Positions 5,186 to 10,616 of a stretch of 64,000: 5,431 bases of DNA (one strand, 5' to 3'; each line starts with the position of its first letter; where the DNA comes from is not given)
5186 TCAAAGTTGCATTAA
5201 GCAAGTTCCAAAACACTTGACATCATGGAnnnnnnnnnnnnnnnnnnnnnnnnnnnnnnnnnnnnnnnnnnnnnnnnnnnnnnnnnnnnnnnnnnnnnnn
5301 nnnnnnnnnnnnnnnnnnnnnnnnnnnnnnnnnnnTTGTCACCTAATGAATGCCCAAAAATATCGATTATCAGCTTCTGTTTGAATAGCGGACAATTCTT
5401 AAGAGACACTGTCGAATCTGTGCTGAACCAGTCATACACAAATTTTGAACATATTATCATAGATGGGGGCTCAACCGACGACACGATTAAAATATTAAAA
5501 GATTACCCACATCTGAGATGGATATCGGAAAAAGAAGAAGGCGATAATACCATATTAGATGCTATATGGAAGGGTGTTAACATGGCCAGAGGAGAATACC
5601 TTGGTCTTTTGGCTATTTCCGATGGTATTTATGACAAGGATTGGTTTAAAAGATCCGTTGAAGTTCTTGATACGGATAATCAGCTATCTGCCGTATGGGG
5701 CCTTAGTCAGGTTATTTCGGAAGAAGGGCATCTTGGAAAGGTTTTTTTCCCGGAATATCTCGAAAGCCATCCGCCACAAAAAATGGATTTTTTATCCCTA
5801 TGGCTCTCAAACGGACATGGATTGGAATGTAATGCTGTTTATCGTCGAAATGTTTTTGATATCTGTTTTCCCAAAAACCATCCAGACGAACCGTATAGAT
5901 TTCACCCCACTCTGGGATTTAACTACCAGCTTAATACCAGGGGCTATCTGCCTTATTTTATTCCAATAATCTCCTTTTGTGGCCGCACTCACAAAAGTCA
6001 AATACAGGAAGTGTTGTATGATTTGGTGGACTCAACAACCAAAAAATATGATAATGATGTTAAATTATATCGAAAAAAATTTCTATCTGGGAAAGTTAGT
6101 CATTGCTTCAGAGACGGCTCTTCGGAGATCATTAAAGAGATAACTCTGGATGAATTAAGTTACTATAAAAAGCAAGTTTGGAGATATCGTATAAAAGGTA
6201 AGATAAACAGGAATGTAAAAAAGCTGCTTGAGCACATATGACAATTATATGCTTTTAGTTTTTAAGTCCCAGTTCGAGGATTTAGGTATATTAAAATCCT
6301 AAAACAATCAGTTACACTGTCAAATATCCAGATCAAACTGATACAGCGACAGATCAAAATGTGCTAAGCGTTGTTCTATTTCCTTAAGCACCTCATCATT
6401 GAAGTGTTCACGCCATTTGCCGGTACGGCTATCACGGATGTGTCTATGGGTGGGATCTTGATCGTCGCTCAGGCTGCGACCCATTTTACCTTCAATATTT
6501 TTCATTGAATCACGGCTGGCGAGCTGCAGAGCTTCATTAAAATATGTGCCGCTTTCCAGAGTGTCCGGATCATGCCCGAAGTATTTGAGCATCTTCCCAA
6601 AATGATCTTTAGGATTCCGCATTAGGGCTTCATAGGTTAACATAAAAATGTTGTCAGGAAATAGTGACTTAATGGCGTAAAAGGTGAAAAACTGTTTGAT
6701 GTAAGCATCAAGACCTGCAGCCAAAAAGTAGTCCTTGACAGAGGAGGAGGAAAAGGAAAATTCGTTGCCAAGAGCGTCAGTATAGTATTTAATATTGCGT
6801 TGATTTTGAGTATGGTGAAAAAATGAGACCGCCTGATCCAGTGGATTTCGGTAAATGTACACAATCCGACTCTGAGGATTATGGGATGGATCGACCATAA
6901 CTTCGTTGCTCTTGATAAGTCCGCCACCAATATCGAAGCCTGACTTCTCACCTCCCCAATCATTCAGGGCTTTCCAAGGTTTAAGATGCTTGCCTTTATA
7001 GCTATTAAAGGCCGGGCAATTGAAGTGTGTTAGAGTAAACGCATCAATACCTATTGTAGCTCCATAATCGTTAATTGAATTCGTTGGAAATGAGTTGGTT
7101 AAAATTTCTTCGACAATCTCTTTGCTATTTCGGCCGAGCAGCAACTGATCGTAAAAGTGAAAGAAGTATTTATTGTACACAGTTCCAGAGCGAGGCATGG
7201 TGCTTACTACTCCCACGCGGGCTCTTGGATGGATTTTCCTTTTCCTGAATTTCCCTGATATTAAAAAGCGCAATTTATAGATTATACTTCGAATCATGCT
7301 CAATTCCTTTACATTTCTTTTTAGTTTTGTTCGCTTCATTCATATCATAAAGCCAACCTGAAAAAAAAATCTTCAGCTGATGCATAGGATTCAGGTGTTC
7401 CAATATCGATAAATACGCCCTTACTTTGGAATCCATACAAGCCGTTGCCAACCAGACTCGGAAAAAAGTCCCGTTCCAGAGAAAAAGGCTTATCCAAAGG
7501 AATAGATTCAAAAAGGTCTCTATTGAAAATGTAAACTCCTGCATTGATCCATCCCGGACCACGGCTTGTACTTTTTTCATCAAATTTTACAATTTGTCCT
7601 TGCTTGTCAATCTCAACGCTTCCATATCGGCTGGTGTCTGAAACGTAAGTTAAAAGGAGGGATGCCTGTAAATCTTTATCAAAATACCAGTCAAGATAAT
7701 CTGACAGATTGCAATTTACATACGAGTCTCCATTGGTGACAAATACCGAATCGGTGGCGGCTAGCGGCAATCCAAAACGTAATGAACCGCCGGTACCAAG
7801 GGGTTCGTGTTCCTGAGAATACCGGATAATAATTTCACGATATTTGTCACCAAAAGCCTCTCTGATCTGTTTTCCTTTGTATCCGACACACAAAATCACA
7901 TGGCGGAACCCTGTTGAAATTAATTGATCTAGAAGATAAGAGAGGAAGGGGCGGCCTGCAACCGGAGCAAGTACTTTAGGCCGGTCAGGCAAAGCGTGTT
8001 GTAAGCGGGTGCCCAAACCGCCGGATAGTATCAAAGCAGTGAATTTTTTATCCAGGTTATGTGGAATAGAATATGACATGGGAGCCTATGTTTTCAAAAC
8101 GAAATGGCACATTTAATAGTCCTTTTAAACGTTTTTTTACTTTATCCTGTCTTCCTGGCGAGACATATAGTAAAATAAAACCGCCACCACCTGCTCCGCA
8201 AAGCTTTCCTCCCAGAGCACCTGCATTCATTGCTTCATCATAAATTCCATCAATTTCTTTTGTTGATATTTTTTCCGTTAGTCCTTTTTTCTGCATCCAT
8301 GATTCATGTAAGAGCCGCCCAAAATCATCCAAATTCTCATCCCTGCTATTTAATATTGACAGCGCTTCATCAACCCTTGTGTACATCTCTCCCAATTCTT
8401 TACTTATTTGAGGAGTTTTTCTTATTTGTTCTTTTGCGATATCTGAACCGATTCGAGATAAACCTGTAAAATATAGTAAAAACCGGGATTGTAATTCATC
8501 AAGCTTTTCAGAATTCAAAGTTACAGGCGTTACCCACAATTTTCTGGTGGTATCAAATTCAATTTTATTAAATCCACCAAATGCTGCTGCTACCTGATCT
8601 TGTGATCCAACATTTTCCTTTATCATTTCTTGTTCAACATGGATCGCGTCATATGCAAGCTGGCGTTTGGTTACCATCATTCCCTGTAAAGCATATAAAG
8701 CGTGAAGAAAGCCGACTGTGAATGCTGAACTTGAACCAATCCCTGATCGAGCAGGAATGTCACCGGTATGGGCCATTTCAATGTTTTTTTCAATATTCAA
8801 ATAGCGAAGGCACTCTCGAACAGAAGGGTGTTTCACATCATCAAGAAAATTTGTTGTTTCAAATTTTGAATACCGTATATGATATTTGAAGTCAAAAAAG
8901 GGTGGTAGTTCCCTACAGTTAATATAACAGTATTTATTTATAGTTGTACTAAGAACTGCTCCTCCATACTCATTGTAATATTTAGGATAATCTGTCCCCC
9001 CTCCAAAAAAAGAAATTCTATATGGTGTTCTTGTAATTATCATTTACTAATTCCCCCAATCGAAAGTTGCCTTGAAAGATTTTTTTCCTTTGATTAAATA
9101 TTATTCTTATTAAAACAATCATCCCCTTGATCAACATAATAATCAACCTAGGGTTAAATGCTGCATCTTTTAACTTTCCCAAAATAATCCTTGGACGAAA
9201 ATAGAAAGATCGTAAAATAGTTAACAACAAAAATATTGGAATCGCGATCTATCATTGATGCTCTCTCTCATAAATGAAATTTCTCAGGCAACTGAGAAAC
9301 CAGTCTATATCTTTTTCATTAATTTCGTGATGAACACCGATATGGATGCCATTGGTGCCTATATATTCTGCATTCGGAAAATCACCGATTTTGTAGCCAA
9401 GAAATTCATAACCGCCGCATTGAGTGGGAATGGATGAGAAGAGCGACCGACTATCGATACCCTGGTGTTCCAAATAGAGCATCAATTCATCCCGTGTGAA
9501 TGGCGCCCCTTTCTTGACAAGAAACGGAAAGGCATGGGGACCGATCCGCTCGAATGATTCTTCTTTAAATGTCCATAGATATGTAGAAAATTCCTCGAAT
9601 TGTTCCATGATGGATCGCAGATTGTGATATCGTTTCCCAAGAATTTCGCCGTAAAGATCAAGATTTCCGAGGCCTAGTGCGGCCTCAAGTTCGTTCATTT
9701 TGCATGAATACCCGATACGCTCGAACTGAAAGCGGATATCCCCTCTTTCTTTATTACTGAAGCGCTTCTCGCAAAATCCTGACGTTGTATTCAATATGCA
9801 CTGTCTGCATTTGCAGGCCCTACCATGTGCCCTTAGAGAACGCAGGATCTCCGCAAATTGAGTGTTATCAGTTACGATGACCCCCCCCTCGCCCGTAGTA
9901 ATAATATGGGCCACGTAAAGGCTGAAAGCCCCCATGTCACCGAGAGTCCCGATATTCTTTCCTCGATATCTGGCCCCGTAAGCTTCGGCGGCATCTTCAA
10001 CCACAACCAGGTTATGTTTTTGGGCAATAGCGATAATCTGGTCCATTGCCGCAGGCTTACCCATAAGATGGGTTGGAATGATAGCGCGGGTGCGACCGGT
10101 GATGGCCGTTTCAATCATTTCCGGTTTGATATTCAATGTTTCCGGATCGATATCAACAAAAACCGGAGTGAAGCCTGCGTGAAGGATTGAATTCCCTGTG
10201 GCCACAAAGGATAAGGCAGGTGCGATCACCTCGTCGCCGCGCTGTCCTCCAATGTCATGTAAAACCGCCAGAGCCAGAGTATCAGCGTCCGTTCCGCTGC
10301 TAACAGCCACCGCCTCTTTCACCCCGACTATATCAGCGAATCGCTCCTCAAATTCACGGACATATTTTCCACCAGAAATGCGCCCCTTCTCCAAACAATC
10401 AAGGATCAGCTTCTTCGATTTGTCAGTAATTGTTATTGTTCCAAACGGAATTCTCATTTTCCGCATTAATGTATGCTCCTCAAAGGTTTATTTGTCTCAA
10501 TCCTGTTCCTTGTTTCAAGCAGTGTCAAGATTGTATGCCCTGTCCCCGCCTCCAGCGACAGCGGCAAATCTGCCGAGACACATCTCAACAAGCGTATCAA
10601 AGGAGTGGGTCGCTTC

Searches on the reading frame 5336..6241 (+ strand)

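Call 21: search_protein_families(library=ncbifam, proteins=[window:5336-6241:+], max_evalue=0.00001)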
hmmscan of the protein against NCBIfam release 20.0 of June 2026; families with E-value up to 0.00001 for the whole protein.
window:5336-6241:+ (301 aa): 8 families
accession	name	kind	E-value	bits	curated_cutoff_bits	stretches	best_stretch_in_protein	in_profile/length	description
TIGR03937.1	PgaC_IcaA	equivalog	1e-14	54.3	422.3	1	4-141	42-180/407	poly-beta-1,6-N-acetyl-D-glucosamine synthase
NF007482.0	PRK10073.1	equivalog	1.1e-13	50.9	423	1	4-114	3-113/334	glycosyltransferase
NF047683.1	TeichurnBiosyTuaG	equivalog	1.9e-13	50.7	400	1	5-131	4-130/252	teichuronic acid biosynthesis protein TuaG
NF053739.1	GlytfEpsEBac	equivalog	4.6e-12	45.5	450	1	7-134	1-130/265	glycosyltransferase EpsE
TIGR04009.1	wcaE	equivalog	1.2e-09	37.8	369.2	1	32-102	29-98/248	colanic acid biosynthesis glycosyltransferase WcaE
NF041394.1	GtaseAglG_Halo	equivalog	3e-08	33.3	440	1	13-119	9-115/304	glucosyl-dolichyl phosphate glucuronosyltransferase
TIGR03111.1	glyc2_xrt_Gpos1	hypoth_equivalog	5.4e-08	32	363.95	1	4-123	46-168/439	TIGR03111 family XrtG-associated glycosyltransferase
TIGR04283.1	glyco_like_mftF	equivalog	6e-06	26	182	1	9-114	1-100/221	TIGR04283 family arsenosugar biosynthesis glycosyltransferase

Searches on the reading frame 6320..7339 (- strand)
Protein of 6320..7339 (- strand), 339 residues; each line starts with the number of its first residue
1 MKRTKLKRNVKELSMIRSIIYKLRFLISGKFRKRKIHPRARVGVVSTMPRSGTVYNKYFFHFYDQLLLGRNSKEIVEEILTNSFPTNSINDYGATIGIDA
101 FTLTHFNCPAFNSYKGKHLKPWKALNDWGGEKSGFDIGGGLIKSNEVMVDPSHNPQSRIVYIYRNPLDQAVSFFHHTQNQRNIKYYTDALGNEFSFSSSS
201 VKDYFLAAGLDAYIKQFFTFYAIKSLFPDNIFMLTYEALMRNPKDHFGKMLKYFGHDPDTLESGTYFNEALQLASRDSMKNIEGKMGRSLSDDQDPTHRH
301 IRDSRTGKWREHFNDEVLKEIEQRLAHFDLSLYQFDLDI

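Call 21: search_protein_families(library=ncbifam, proteins=[window:6320-7339:-], max_evalue=0.00001)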
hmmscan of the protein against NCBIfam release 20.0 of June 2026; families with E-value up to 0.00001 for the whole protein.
window:6320-7339:- (339 aa): 0 families

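Call 89: search_protein_families(library=pfam, proteins=[window:6320-7339:-], max_evalue=0.01)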
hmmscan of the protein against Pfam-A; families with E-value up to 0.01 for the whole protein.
window:6320-7339:- (339 aa): 2 families
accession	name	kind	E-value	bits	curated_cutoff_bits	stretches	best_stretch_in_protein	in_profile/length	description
PF00685.33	Sulfotransfer_1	-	7.1e-15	55.5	22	1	153-323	87-245/255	Sulfotransferase domain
PF13469.12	Sulfotransfer_3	-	2e-07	31.9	27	1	155-255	123-211/216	Sulfotransferase family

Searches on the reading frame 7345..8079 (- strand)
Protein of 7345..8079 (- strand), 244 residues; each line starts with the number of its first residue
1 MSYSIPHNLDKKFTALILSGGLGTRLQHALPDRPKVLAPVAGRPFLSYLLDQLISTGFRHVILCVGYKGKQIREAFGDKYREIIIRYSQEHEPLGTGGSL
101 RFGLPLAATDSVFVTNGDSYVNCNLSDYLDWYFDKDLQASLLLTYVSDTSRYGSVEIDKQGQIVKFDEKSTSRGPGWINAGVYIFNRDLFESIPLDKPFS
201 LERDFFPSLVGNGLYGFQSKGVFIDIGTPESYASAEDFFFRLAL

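Call 21: search_protein_families(library=ncbifam, proteins=[window:7345-8079:-], max_evalue=0.00001)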
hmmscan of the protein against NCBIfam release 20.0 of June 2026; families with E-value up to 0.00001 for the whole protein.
window:7345-8079:- (244 aa): 30 families (the best 25 are shown)
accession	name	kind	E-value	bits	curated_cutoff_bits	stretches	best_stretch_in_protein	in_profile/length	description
NF052502.1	man1P_GTase_Rv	exception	1.1e-48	165.9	440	1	15-234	3-225/352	mannose-1-phosphate guanylyltransferase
NF049965.1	GlMnHpPGnyltfHddC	equivalog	4.8e-48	163.7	300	1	14-234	2-216/221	D-glycero-D-manno-heptose 1-phosphate guanosyltransferase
NF041313.1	UDPGP_AglF_Halo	equivalog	3.2e-31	108.6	400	1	14-198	2-187/234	UTP--glucose-1-phosphate uridylyltransferase AglF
TIGR03992.1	Arch_glmU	subfamily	3.9e-31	108.3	292.1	1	14-194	2-177/393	bifunctional sugar-1-phosphate nucleotidylyltransferase/acetyltransferase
NF045761.1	NAMPUrTaseMurU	equivalog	1.3e-24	87.4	250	1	14-236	2-224/226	N-acetylmuramate alpha-1-phosphate uridylyltransferase MurU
TIGR01208.1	rmlA_long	equivalog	4.9e-24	84.9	320.25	1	15-198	2-187/353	glucose-1-phosphate thymidylyltransferase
TIGR02623.1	G1P_cyt_trans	equivalog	3e-21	76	300.25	2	15-77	3-65/255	glucose-1-phosphate cytidylyltransferase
NF045697.1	MurNAcPUrMurU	equivalog_domain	8.9e-20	71.1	370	1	16-236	1-225/229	N-acetylmuramate alpha-1-phosphate uridylyltransferase MurU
TIGR01173.1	glmU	equivalog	9.3e-19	67.6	366.85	1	14-191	2-178/452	bifunctional UDP-N-acetylglucosamine diphosphorylase/glucosamine-1-phosphate N-acetyltransferase GlmU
NF010936.0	PRK14356.1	equivalog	2.4e-16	59.7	666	1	11-192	4-186/456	bifunctional UDP-N-acetylglucosamine diphosphorylase/glucosamine-1-phosphate N-acetyltransferase GlmU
NF010934.1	PRK14354.1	equivalog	2.3e-15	56.1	450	1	15-192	2-180/447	bifunctional UDP-N-acetylglucosamine diphosphorylase/glucosamine-1-phosphate N-acetyltransferase GlmU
TIGR01207.1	rmlA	equivalog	6e-15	55.1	360.65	1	16-191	3-181/286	glucose-1-phosphate thymidylyltransferase RfbA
NF010935.0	PRK14355.1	equivalog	8e-15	54.4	718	1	12-190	3-183/459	bifunctional UDP-N-acetylglucosamine diphosphorylase/glucosamine-1-phosphate N-acetyltransferase GlmU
NF041173.1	Sug_nt_acttase_Thmprot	equivalog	1.1e-14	54.2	600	1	15-193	3-176/405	bifunctional sugar-1-phosphate nucleotidylyltransferase/acetyltransferase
NF010932.0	PRK14352.1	equivalog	2.5e-14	52.8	611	1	11-190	5-188/488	bifunctional UDP-N-acetylglucosamine diphosphorylase/glucosamine-1-phosphate N-acetyltransferase GlmU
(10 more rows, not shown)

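Call 89: search_protein_families(library=pfam, proteins=[window:7345-8079:-], max_evalue=0.01)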
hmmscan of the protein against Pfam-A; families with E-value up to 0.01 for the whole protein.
window:7345-8079:- (244 aa): 2 families
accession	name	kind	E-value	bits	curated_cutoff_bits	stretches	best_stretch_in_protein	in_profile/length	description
PF00483.29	NTP_transferase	-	1.3e-28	100.6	21.2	1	15-237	2-240/245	Nucleotidyl transferase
PF12804.13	NTP_transf_3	-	1.9e-11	44.8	27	1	15-119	1-96/160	MobA-like NTP transferase domain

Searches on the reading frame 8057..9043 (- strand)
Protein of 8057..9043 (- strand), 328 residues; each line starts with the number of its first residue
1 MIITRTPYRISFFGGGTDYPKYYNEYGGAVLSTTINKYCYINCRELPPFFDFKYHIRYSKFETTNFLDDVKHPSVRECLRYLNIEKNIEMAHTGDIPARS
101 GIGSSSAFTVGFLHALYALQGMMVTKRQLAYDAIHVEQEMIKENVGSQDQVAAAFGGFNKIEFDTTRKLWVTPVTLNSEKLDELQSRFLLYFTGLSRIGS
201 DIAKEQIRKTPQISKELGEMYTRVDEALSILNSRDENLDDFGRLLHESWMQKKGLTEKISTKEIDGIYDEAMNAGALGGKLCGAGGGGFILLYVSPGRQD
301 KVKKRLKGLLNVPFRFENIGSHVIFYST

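Call 21: search_protein_families(library=ncbifam, proteins=[window:8057-9043:-], max_evalue=0.00001)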
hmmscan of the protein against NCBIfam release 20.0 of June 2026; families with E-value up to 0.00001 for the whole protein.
window:8057-9043:- (328 aa): 11 families
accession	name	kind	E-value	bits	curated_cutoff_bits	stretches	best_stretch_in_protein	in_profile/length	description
NF049969.1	GlMnHpPKinHddA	equivalog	1.3e-47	162.9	600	1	2-307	3-317/338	D-glycero-D-manno-heptose 7-phosphate kinase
NF009948.0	PRK13412.1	equivalog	1e-25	89.6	721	1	86-298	725-940/974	bifunctional fucokinase/fucose-1-phosphate guanylyltransferase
NF003006.0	PRK03817.1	equivalog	1.2e-19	70.5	443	2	2-179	2-178/352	galactokinase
TIGR00549.1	mevalon_kin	equivalog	4e-19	69.2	163.05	1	26-291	15-274/276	mevalonate kinase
TIGR00131.1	gal_kin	equivalog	1.1e-17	64.1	226.65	2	79-178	102-201/388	galactokinase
NF003036.0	PRK03926.1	equivalog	1.2e-14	54.2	403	1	84-306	72-279/302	mevalonate kinase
NF001816.0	PRK00555.1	equivalog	2.2e-14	53.2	509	1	222-306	255-336/363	galactokinase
NF003705.0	PRK05322.1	equivalog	1.4e-10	40.5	385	0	222-306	279-361/388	galactokinase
NF003472.0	PRK05101.1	equivalog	1e-09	37.8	499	1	85-176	110-201/382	galactokinase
NF002288.1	PRK01212.1-4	equivalog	1.3e-08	34.2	194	1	74-304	63-276/303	homoserine kinase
TIGR00191.1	thrB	equivalog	5.7e-06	25.4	168.25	0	76-160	68-146/304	homoserine kinase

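Call 89: search_protein_families(library=pfam, proteins=[window:8057-9043:-], max_evalue=0.01)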
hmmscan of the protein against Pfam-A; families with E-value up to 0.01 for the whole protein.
window:8057-9043:- (328 aa): 2 families
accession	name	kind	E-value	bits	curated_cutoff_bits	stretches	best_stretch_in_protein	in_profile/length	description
PF00288.32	GHMP_kinases_N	-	1.1e-12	48.5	22.3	1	79-157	7-87/87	GHMP kinases N terminal domain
PF08544.19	GHMP_kinases_C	-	8.1e-12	45.8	21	1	236-307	8-80/85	GHMP kinases C terminal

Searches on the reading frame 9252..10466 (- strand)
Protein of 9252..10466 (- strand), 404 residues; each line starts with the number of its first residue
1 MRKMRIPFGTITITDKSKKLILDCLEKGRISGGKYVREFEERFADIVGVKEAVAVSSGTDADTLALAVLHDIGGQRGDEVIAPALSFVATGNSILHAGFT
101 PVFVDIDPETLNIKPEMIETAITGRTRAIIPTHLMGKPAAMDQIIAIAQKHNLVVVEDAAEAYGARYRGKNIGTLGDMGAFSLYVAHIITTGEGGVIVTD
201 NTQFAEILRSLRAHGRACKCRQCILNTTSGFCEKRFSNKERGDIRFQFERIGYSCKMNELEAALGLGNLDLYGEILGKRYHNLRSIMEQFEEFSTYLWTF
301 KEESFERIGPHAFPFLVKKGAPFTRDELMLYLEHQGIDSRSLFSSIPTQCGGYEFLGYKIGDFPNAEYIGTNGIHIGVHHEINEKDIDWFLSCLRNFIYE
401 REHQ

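Call 4: search_protein_families(library=pfam, proteins=[window:9252-10466:-], max_evalue=0.001)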
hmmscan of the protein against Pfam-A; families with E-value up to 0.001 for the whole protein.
window:9252-10466:- (404 aa): 5 families
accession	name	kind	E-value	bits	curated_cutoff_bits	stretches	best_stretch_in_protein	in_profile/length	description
PF01041.23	DegT_DnrJ_EryC1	-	2.6e-94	316.8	19.8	1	14-389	4-354/360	DegT/DnrJ/EryC1/StrS aminotransferase family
PF01212.27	Beta_elim_lyase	-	3.1e-08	33.7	27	1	34-163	32-173/288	Beta-eliminating lyase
PF00155.27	Aminotran_1_2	-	1.1e-05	25.2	19.7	1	34-169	42-194/361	Aminotransferase class I and II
PF01053.26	Cys_Met_Meta_PP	-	8e-05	21.8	27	1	37-163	55-178/381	Cys/Met metabolism PLP-dependent enzyme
PF20974.2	tRNA-synt_1c_C2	-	0.00066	20.7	23.9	0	228-255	41-67/69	tRNA synthetases class I (E and Q), anti-codon binding domain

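Call 5: search_protein_families(library=ncbifam, proteins=[window:9252-10466:-], max_evalue=0.001)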
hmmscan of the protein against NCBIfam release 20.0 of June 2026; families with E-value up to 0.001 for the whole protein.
window:9252-10466:- (404 aa): 19 families
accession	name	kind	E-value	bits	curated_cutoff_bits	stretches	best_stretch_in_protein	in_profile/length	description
NF011936.0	PRK15407.1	equivalog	2.8e-78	263.6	423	1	6-400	37-438/440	lipopolysaccharide biosynthesis protein RfbH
TIGR03588.1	PseC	equivalog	6.9e-67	226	423.5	1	6-395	2-377/380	UDP-4-amino-4,6-dideoxy-N-acetyl-beta-L-altrosamine transaminase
TIGR04181.1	NHT_00031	hypoth_equivalog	4.8e-65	219.8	420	2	12-216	7-225/359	LegC family aminotransferase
NF008687.0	PRK11706.1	equivalog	4.4e-56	190.2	375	1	5-394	1-370/375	dTDP-4-amino-4,6-dideoxygalactose transaminase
NF008658.2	PRK11658.1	equivalog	2e-54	184.7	631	1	6-397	5-376/379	UDP-4-amino-4-deoxy-L-arabinose aminotransferase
TIGR04427.1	PLP_DesI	equivalog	1.2e-49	169.4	650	1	31-220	49-233/390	dTDP-4-dehydro-6-deoxyglucose aminotransferase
TIGR02379.1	ECA_wecE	subfamily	4.6e-47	160.6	434.85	1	6-215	2-210/376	dTDP-4-amino-4,6-dideoxy-D-glucose transaminase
NF005816.0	PRK07682.1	equivalog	1.6e-08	33.6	620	1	64-160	103-204/390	aminotransferase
NF041364.1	GntC_guanitoxin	equivalog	4e-07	29.3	415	1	51-163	61-176/356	guanitoxin biosynthesis PLP-dependent (S)-gamma-hydroxy-L-arginine cyclodehydratase GntC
NF004621.0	PRK05957.1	equivalog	3.2e-06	26.2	498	1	51-163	90-204/389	pyridoxal phosphate-dependent aminotransferase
NF004975.0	PRK06348.1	equivalog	6.1e-06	25.5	549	1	47-159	87-202/384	pyridoxal phosphate-dependent aminotransferase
NF005817.0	PRK07683.1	equivalog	7.7e-06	24.8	575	1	75-158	111-200/387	aminotransferase A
NF006488.0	PRK08912.1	equivalog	1.2e-05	24.5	498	1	47-158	84-198/387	aminotransferase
NF006096.0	PRK08248.1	equivalog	2.1e-05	23.3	726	1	39-178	69-203/431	homocysteine synthase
NF002878.0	PRK03321.1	subfamily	3.4e-05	22.8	374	1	38-163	61-189/352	histidinol-phosphate transaminase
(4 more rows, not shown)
